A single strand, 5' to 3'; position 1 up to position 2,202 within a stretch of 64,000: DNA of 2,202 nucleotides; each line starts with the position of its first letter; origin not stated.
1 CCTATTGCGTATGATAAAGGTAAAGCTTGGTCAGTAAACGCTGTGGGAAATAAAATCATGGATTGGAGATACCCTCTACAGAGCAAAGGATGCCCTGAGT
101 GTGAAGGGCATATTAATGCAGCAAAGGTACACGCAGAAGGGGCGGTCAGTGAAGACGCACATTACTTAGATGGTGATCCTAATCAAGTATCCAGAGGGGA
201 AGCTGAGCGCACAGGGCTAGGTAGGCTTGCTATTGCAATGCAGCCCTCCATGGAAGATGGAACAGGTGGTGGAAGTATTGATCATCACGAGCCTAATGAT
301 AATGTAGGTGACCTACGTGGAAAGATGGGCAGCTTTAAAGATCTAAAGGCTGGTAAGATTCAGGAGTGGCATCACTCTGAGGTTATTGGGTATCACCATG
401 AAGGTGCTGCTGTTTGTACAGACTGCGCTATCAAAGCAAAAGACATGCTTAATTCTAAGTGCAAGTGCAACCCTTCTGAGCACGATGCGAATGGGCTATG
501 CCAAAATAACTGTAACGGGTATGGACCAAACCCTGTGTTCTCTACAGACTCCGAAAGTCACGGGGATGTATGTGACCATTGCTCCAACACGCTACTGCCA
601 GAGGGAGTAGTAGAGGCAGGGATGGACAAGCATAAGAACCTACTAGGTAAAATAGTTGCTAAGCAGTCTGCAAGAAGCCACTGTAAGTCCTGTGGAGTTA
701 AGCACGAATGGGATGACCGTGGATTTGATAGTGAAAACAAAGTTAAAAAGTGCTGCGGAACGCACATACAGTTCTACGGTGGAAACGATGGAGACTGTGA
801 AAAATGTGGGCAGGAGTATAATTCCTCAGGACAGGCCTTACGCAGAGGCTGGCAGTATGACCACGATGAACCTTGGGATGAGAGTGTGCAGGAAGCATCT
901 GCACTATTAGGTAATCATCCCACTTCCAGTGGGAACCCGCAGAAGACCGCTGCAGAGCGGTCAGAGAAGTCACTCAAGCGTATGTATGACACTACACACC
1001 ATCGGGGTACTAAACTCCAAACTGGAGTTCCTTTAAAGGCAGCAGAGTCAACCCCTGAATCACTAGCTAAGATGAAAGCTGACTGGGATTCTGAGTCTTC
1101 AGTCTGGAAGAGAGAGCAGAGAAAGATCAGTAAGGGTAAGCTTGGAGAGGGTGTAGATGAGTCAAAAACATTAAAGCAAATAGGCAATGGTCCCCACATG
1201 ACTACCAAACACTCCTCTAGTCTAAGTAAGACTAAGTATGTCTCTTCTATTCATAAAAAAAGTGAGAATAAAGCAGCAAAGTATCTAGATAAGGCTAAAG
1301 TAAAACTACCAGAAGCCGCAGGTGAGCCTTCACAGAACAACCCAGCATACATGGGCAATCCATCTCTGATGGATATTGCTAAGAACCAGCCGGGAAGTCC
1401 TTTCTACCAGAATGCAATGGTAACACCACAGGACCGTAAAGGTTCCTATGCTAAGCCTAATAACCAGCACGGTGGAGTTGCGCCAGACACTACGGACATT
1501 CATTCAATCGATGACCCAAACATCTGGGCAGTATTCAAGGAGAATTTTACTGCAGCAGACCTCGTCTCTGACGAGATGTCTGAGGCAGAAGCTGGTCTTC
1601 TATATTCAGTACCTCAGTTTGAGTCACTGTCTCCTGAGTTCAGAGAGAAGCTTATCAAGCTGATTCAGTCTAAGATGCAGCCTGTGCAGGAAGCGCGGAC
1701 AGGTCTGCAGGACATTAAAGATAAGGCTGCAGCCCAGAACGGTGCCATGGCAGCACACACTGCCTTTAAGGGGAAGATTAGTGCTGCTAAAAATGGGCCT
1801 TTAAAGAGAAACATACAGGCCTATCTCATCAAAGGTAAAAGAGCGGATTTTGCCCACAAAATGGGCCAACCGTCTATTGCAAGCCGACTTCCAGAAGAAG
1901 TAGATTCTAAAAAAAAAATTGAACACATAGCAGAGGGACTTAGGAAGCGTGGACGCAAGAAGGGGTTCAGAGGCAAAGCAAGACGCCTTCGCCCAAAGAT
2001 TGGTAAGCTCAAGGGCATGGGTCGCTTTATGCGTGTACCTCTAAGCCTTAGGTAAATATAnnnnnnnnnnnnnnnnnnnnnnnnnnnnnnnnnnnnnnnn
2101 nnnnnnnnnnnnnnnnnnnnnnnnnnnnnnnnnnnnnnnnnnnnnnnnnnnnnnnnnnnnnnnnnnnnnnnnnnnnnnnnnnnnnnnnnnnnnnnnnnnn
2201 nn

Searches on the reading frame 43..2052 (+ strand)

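Call 55: search_protein_families(library=phrogs, proteins=[window:43-2052:+], max_evalue=0.00001)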
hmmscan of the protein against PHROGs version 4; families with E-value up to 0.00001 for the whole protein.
window:43-2052:+ (670 aa): 1 family
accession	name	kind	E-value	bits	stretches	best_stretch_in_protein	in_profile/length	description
phrog_3207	-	unknown function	6.6e-06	27.2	1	232-282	27-76/90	-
